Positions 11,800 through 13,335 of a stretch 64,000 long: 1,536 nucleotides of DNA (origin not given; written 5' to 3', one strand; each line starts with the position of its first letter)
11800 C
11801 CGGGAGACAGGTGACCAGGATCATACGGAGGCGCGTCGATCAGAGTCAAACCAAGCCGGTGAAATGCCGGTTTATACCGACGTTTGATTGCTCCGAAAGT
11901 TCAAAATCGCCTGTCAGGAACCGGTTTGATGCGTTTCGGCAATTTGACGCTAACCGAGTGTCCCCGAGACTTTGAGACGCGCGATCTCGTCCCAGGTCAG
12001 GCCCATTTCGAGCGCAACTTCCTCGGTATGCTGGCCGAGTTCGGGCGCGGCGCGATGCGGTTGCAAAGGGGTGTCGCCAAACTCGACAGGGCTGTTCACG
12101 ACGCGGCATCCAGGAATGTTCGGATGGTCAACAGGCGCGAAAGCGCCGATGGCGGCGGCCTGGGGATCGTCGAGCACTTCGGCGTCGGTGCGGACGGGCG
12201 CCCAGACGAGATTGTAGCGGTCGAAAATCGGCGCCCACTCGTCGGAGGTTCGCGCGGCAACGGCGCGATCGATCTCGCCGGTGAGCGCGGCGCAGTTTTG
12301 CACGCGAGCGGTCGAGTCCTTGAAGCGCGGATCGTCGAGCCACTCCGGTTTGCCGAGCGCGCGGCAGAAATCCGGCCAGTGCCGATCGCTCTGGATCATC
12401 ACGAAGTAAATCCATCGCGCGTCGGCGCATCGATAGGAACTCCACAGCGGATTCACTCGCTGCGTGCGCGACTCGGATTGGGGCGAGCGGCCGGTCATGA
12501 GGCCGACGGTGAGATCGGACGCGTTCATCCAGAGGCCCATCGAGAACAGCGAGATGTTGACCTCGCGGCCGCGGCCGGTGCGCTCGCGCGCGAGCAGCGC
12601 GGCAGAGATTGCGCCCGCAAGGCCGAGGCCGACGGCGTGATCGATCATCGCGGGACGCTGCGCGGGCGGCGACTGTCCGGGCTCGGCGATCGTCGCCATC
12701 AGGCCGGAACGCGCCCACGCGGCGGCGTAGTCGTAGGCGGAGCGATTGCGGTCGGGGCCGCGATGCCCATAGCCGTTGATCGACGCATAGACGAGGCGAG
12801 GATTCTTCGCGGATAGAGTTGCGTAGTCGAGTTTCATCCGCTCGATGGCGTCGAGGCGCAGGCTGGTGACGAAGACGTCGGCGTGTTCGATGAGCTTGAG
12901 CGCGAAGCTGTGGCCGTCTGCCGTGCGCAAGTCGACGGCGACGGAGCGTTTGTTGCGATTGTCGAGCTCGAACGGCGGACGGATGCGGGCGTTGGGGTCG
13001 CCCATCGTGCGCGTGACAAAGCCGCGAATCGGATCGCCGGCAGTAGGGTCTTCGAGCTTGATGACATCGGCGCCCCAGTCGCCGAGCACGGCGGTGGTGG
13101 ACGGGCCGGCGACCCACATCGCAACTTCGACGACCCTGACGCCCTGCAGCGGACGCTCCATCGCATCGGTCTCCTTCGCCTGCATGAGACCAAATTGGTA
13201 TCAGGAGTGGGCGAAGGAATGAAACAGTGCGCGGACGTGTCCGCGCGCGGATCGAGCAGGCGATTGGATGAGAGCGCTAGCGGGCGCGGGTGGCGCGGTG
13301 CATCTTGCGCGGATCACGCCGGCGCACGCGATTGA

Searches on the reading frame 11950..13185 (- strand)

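Call 52: search_protein_families(library=pfam, proteins=[window:11950-13185:-])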
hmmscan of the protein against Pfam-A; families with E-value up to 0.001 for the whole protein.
window:11950-13185:- (411 aa): 1 family
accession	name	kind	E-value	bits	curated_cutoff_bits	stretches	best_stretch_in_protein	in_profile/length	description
PF02515.22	CoA_transf_3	-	1.5e-112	376.8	23.3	1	13-387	1-366/366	CoA-transferase family III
